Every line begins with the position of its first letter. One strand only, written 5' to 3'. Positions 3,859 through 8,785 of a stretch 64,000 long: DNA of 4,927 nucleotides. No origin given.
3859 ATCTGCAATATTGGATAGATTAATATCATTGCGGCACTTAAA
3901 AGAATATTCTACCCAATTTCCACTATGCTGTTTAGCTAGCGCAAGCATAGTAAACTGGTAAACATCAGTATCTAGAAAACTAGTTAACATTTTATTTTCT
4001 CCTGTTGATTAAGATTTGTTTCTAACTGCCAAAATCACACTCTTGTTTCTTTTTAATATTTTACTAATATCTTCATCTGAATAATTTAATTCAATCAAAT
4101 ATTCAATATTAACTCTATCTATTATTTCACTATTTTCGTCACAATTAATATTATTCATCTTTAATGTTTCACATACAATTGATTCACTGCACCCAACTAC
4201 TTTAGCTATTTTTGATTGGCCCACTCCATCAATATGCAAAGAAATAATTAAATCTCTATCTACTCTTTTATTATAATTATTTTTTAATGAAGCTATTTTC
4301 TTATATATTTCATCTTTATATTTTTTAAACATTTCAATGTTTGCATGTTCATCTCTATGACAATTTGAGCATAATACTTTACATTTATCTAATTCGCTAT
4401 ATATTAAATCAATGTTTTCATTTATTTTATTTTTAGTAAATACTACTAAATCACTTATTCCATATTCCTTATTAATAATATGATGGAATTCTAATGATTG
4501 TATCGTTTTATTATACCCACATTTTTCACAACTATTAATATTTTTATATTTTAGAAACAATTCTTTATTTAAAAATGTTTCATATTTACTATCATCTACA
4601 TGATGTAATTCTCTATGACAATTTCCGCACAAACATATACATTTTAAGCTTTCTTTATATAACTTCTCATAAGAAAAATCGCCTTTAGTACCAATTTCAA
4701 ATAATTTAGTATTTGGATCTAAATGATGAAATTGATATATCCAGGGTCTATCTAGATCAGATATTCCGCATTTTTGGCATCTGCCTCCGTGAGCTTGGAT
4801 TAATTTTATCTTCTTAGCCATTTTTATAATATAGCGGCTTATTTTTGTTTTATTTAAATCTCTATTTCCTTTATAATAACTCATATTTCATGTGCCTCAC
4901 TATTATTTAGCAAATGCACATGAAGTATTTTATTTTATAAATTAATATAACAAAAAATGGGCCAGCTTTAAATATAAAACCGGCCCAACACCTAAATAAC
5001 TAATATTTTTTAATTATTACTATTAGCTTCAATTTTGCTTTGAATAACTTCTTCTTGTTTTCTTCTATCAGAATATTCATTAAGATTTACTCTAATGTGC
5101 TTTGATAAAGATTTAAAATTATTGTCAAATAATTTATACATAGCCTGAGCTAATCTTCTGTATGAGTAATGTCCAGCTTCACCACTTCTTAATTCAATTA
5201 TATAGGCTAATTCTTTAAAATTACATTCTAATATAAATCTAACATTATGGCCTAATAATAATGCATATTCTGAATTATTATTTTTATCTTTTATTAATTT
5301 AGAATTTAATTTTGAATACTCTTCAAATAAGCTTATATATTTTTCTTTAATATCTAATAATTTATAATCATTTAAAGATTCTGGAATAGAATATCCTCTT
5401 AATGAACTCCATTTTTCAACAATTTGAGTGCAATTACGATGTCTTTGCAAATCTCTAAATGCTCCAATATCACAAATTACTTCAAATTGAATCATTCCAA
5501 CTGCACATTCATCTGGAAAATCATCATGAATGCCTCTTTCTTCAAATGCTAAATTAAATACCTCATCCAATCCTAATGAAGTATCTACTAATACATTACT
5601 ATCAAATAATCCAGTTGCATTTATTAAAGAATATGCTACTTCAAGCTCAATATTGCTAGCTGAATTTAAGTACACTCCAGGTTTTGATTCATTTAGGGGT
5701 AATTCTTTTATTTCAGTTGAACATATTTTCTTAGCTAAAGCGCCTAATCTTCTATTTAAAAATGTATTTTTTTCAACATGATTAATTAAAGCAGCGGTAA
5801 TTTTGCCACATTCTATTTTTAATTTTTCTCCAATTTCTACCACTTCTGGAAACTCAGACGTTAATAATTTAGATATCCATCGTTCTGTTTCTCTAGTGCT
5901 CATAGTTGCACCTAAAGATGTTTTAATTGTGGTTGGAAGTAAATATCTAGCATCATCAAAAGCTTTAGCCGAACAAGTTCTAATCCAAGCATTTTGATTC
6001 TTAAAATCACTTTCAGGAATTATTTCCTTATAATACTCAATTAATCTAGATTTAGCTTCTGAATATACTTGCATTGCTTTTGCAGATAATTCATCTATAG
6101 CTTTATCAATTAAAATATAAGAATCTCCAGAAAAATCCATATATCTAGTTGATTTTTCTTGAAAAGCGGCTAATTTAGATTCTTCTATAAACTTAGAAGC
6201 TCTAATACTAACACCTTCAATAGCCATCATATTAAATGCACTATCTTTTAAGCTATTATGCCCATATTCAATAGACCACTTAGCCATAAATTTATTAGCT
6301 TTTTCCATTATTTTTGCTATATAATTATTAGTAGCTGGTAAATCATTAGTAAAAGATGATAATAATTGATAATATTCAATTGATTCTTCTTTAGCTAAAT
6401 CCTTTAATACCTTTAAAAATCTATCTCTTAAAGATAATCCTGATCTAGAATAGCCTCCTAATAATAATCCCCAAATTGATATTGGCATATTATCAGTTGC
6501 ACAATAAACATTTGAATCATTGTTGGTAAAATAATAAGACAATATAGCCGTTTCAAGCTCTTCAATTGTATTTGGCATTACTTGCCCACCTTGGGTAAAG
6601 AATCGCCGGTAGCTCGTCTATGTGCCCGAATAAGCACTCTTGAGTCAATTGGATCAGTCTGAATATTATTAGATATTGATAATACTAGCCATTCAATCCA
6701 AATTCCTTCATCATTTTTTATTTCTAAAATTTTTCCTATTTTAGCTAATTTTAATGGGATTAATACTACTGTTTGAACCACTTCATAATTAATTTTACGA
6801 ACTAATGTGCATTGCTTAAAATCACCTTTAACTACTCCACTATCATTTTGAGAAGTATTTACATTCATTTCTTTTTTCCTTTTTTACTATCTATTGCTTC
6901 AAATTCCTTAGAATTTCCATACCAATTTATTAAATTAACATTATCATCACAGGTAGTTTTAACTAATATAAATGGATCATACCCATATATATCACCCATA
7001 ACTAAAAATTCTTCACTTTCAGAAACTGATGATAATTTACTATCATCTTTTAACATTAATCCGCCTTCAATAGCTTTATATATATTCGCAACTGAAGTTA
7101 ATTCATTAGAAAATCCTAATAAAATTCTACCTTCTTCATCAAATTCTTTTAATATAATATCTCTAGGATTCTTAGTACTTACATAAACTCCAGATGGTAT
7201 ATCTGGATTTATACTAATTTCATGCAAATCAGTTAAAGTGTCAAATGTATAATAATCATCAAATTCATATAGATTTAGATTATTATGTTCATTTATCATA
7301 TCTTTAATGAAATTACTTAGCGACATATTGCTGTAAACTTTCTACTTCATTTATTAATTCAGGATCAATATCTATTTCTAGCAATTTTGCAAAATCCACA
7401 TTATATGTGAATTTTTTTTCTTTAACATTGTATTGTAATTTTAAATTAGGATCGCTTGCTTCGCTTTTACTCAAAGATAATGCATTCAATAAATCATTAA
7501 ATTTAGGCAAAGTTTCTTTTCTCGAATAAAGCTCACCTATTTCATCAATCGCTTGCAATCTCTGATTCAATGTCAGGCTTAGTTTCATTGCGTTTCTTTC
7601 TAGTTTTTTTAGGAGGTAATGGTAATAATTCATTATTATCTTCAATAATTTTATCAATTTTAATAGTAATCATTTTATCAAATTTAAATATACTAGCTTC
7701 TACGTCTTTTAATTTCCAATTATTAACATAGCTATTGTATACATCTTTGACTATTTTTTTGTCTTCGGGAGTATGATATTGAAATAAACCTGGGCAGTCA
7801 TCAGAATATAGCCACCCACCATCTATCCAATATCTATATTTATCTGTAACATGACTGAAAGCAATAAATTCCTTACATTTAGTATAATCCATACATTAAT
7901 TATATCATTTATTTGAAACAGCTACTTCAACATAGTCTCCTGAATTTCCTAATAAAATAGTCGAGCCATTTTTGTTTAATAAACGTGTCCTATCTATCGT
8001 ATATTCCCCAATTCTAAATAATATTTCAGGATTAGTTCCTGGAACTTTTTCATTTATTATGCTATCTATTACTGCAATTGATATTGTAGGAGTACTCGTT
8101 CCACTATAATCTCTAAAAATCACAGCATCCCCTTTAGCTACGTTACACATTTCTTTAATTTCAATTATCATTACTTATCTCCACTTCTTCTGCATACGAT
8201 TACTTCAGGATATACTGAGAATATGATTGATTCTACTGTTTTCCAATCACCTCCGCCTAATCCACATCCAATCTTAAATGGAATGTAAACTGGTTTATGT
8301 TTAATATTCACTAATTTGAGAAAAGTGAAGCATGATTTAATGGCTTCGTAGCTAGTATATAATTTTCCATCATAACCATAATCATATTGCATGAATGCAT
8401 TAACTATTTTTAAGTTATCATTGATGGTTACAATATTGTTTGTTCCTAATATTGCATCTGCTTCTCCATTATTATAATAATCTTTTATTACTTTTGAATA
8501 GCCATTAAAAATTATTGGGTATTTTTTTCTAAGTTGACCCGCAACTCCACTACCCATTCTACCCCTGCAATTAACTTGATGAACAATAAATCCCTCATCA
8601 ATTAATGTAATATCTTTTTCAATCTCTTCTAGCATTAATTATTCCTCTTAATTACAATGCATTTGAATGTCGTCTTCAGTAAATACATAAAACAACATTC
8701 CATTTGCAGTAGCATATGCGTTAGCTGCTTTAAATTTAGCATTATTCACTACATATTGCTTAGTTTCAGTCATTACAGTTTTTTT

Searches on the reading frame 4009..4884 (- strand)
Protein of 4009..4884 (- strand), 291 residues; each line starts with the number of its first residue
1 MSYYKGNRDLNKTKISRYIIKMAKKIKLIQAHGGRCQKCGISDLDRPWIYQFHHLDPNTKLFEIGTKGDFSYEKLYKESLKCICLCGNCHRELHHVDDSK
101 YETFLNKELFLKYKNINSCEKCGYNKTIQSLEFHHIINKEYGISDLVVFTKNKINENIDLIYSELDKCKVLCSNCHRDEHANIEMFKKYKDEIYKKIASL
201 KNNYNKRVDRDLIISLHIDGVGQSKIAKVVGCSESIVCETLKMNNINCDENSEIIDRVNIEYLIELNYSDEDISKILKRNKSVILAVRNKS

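Call 3: search_protein_families(library=pfam, proteins=[window:4009-4884:-], max_evalue=0.01)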
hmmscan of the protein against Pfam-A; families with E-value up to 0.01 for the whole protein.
window:4009-4884:- (291 aa): 2 families
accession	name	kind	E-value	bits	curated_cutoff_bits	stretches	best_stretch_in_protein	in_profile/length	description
PF13936.12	HTH_38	-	0.0037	17.4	27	0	256-284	9-37/44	Helix-turn-helix domain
PF13384.12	HTH_23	-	0.0041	17.3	24.6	0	212-242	9-39/50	Homeodomain-like domain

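Call 4: search_protein_families(library=ncbifam, proteins=[window:4009-4884:-], max_evalue=0.01)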
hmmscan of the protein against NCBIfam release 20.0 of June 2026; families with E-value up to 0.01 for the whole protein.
window:4009-4884:- (291 aa): 0 families

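Call 5: search_protein_families(library=phrogs, proteins=[window:4009-4884:-], max_evalue=0.001)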
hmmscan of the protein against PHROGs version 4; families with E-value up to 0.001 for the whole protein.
window:4009-4884:- (291 aa): 8 families
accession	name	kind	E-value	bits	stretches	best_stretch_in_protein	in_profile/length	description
phrog_2255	-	DNA, RNA and nucleotide metabolism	6.4e-36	124.8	2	21-99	102-174/211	HNH endonuclease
phrog_3106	-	DNA, RNA and nucleotide metabolism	3e-31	110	2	21-100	149-227/252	HNH endonuclease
phrog_35854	-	DNA, RNA and nucleotide metabolism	8.4e-22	78.8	2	28-104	1-77/145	HNH endonuclease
phrog_30726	-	unknown function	7.6e-15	56.1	2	15-95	31-112/159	-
phrog_4234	-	DNA, RNA and nucleotide metabolism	6.5e-14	52.8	2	117-185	30-88/130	HNH endonuclease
phrog_1271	-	DNA, RNA and nucleotide metabolism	2.1e-07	31.7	1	27-104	262-326/361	HNH endonuclease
phrog_10212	-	unknown function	1.8e-05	26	1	112-183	60-125/128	-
phrog_8048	-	DNA, RNA and nucleotide metabolism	8e-05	23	1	23-100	166-232/273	HNH endonuclease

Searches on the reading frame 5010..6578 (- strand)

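Call 3: search_protein_families(library=pfam, proteins=[window:5010-6578:-], max_evalue=0.01)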
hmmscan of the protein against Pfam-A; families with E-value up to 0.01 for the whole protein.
window:5010-6578:- (522 aa): 1 family
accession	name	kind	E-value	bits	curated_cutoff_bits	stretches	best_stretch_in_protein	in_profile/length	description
PF02511.20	Thy1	-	2.4e-29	102.9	24.8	2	92-235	36-162/191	Thymidylate synthase complementing protein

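Call 4: search_protein_families(library=ncbifam, proteins=[window:5010-6578:-], max_evalue=0.01)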
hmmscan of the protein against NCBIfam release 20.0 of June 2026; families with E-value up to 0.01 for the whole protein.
window:5010-6578:- (522 aa): 1 family
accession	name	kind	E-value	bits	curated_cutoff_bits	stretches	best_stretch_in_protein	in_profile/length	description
TIGR02170.1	thyX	equivalog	5.8e-11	42.3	87.9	2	100-230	44-172/211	FAD-dependent thymidylate synthase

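Call 5: search_protein_families(library=phrogs, proteins=[window:5010-6578:-], max_evalue=0.001)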
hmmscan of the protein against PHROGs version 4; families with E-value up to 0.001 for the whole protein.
window:5010-6578:- (522 aa): 2 families
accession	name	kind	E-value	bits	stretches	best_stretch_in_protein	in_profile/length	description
phrog_36506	-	DNA, RNA and nucleotide metabolism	1.5e-20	74.2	1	94-480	64-461/491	thymidylate synthase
phrog_85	-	DNA, RNA and nucleotide metabolism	6.4e-06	25.9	0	442-505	531-590/866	thymidylate synthase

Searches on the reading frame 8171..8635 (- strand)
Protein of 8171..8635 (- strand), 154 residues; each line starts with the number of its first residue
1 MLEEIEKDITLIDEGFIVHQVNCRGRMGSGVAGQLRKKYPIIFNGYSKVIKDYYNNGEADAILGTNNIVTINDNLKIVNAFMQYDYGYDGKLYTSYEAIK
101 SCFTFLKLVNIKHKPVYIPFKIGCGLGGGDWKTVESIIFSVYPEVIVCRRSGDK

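Call 54: search_protein_families(library=pfam, proteins=[window:8171-8635:-], max_evalue=0.01)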
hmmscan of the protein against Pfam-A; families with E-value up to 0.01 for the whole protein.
window:8171-8635:- (154 aa): 1 family
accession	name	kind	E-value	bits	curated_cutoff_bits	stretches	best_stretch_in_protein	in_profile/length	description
PF01661.27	Macro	-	6.4e-07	29.8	22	1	18-138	1-118/118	Macro domain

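Call 87: search_solved_structures(query=window:8171-8635:-, max_evalue=0.01, show_alignments=1)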
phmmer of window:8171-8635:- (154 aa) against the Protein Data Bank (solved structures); distinct sequences matched with E-value up to 0.01: 10.
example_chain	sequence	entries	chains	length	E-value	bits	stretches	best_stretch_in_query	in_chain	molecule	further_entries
2fg1_A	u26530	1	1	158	4.2e-10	43.1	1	16-139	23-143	conserved hypothetical protein BT1257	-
2afc_A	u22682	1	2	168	5.1e-10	42.8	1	16-139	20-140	conserved hypothetical protein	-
5m3i_A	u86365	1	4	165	1e-07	35.3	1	8-144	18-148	RNase III inhibitor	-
6lfu_A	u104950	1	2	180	0.0012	22.1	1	16-60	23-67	ADP-ribose 1''-phosphate phosphatase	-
9zre_A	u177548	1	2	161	0.002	21.4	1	6-44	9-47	Polyprotein P1234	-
9zrf_A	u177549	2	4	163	0.0021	21.3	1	6-44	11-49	Polyprotein P1234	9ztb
5mqx_A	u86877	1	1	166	0.0022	21.2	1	6-44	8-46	Non-structural protein3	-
3gqe_A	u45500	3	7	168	0.0022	21.2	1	6-44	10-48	Non-structural protein 3 | Non-structural polyprotein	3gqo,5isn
6lft_A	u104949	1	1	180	0.0023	21.2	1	16-60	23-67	ADP-ribose 1''-phosphate phosphatase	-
6lfq_A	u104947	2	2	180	0.0023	21.2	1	16-60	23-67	ADP-ribose 1''-phosphate phosphatase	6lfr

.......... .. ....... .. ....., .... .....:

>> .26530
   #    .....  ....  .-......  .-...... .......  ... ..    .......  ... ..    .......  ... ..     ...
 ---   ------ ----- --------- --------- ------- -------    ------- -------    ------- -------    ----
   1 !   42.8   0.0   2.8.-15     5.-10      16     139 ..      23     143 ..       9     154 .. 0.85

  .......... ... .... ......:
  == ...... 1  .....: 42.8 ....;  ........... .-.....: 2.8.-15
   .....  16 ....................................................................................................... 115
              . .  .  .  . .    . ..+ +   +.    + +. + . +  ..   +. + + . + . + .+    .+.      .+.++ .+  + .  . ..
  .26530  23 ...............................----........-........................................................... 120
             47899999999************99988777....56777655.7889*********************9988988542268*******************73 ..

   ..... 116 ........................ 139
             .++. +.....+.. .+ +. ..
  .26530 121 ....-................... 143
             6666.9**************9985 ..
